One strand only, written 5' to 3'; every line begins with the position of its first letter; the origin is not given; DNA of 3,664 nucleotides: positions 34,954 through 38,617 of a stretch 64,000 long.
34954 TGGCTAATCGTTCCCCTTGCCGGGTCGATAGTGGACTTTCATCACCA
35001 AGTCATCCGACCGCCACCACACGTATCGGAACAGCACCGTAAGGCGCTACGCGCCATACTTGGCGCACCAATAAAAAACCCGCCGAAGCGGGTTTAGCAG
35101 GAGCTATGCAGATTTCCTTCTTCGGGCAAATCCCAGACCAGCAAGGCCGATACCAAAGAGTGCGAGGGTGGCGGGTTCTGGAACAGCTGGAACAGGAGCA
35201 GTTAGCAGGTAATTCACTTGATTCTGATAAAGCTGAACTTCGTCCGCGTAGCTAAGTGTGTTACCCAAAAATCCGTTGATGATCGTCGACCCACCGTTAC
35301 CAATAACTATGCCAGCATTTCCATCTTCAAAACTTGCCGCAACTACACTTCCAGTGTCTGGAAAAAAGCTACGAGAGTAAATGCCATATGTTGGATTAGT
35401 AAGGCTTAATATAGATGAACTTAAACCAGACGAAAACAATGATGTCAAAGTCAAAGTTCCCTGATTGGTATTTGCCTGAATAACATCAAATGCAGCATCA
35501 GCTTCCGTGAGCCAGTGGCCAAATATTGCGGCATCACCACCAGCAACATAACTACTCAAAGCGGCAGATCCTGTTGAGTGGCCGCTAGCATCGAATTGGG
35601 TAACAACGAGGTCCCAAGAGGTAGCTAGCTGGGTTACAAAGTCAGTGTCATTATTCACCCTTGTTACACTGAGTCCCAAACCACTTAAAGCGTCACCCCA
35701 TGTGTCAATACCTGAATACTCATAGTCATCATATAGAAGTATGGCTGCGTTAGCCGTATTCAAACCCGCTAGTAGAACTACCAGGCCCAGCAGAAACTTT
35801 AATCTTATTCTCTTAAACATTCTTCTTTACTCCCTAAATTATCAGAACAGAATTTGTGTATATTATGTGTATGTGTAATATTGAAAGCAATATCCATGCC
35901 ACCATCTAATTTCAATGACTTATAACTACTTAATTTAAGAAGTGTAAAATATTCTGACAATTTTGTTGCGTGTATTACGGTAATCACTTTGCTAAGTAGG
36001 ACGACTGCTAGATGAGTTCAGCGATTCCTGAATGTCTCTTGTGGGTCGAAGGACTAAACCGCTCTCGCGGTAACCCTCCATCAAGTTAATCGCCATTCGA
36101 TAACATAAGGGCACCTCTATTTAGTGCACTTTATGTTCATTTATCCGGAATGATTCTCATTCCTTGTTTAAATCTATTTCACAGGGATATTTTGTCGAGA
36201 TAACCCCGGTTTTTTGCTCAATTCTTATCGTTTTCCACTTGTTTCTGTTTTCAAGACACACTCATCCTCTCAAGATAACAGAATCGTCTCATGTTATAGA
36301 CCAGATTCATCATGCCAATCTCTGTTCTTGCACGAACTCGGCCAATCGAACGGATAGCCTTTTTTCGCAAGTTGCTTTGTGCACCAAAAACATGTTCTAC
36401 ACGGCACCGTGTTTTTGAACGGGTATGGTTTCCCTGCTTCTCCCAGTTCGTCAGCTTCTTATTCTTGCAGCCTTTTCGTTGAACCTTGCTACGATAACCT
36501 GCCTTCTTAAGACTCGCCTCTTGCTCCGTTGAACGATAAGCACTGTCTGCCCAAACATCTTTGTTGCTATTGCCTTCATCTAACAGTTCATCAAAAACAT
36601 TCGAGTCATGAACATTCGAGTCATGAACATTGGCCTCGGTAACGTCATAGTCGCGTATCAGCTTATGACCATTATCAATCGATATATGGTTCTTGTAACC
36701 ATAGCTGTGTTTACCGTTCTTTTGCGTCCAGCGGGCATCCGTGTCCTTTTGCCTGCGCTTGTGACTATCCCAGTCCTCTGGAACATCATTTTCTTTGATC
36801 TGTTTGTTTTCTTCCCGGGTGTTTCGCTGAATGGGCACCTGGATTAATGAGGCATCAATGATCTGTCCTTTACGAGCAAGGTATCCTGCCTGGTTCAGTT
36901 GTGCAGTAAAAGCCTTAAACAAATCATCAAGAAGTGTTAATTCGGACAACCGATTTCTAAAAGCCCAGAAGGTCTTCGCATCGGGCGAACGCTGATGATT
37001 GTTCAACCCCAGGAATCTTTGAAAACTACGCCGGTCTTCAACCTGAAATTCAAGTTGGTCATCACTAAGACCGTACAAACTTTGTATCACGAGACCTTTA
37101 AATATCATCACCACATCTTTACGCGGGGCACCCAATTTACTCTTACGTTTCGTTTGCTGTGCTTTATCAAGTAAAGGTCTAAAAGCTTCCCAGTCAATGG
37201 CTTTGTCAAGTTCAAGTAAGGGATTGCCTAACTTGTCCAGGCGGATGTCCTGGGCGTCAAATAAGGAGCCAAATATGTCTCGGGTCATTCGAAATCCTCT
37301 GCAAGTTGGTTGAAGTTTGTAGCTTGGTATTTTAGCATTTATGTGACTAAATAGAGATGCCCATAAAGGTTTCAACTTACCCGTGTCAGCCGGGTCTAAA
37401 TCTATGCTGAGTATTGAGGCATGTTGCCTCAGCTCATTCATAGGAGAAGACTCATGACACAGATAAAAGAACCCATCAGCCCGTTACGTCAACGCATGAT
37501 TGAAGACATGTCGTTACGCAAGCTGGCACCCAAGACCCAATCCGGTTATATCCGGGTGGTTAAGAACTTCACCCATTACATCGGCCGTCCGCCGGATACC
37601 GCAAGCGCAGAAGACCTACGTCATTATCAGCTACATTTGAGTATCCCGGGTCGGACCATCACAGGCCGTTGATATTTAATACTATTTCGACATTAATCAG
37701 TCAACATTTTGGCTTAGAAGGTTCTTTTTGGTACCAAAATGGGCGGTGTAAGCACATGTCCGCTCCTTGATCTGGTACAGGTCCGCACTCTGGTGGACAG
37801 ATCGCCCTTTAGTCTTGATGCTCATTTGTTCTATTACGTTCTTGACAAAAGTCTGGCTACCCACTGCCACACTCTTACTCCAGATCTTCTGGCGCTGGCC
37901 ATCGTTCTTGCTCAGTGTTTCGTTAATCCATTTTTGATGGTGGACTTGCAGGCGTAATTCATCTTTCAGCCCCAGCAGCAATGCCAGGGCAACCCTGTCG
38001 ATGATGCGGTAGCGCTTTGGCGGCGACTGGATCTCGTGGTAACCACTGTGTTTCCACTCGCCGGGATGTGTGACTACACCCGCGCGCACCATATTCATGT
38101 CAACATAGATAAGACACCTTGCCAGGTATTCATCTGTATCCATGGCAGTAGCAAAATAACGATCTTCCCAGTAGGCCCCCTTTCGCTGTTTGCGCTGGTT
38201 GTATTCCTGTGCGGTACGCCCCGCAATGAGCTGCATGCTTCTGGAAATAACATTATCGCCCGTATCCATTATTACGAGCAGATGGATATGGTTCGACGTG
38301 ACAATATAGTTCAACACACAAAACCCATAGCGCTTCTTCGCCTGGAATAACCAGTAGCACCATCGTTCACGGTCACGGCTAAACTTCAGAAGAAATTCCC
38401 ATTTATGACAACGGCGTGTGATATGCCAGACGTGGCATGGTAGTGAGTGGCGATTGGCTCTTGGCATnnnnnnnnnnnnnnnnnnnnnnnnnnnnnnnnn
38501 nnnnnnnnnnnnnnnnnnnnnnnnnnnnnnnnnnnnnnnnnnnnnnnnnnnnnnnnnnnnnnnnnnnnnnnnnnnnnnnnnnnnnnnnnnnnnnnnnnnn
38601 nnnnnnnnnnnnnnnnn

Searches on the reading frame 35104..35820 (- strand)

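Call 24: search_protein_families(library=pfam, proteins=[window:35104-35820:-])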
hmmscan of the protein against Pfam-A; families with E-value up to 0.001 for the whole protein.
window:35104-35820:- (238 aa): 2 families
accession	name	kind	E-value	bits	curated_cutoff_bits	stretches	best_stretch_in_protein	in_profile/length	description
PF07589.16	PEP-CTERM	-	1.5e-08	34.8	20.7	1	212-235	1-23/24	PEP-CTERM motif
PF18205.6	VPDSG-CTERM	-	0.00093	19.4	25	1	217-236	7-26/26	VPDSG-CTERM motif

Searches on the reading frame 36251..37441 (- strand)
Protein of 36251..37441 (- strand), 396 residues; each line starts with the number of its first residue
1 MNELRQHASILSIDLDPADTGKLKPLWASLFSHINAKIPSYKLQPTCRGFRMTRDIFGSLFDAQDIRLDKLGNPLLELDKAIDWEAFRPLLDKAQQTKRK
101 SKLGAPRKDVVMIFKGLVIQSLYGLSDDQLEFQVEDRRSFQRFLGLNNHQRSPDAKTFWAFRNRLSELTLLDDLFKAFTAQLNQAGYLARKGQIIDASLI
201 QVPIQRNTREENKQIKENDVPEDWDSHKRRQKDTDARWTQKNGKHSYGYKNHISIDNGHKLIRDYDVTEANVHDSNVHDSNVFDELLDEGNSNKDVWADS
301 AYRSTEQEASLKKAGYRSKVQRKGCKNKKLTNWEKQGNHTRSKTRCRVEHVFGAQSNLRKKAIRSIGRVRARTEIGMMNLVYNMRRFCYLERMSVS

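Call 24: search_protein_families(library=pfam, proteins=[window:36251-37441:-])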
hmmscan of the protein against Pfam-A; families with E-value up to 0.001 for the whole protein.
window:36251-37441:- (396 aa): 4 families
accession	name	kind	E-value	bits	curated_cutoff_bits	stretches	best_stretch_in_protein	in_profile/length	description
PF01609.27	DDE_Tnp_1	-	2.1e-23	83.6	23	1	193-384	7-200/200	Transposase DDE domain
PF05598.16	DUF772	-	3.8e-19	68.9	23.1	1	104-177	1-73/74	Transposase domain (DUF772)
PF13359.12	DDE_Tnp_4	-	5e-06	26.7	24.8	1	234-354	17-126/158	DDE superfamily endonuclease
PF13586.12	DDE_Tnp_1_2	-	0.00042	21.1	29.2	1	296-359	1-59/86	Transposase DDE domain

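Call 62: search_protein_families(library=ncbifam, proteins=[window:36251-37441:-])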
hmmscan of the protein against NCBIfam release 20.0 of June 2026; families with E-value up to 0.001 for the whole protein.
window:36251-37441:- (396 aa): 7 families
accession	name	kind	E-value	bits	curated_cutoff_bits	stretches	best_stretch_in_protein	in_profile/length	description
NF033581.1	transpos_IS5_4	equivalog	6.3e-72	242.3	140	1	75-384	2-284/285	IS5 family transposase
NF033551.1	transpos_IS1182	equivalog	1.4e-35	123.2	270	2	76-217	25-163/488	IS1182 family transposase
NF033593.1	transpos_ISNCY_1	equivalog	1.6e-16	60.1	325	2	70-197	11-137/444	ISNCY family transposase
NF033578.1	transpos_IS5_1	equivalog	1.7e-16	60.4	275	2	72-199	16-143/419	IS5 family transposase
NF033580.1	transpos_IS5_3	equivalog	4.7e-09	36.2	110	1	151-364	54-237/258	IS5 family transposase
NF033520.1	transpos_IS982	equivalog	2.2e-08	34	130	1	245-367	110-226/243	IS982 family transposase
NF033579.1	transpos_IS5_2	equivalog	0.0001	21.9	140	1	239-384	130-287/289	IS5 family transposase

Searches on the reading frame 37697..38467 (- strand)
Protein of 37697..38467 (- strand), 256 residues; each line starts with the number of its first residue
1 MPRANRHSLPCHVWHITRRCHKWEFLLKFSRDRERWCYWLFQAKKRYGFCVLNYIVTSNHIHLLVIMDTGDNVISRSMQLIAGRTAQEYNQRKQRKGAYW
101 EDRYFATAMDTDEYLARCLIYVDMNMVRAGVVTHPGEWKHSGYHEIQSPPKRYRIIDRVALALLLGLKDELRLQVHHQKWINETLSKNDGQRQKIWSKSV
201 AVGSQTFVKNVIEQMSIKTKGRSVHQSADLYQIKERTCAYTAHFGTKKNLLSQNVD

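Call 24: search_protein_families(library=pfam, proteins=[window:37697-38467:-])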
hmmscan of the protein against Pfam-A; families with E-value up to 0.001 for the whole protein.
window:37697-38467:- (256 aa): 1 family
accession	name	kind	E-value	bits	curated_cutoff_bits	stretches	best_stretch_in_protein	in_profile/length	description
PF01797.21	Y1_Tnp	-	2.2e-09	37.9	23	1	32-122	24-118/121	Transposase IS200 like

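Call 62: search_protein_families(library=ncbifam, proteins=[window:37697-38467:-])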
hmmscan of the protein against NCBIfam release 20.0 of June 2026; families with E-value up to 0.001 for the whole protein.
window:37697-38467:- (256 aa): 2 families
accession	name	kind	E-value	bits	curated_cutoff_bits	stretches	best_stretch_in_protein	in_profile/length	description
NF047646.1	REP_Tyr_transpos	equivalog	4.9e-20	71.9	80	1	4-141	2-146/146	REP-associated tyrosine transposase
NF033573.1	transpos_IS200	equivalog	3.9e-05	23.9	55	1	40-109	38-112/126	IS200/IS605 family transposase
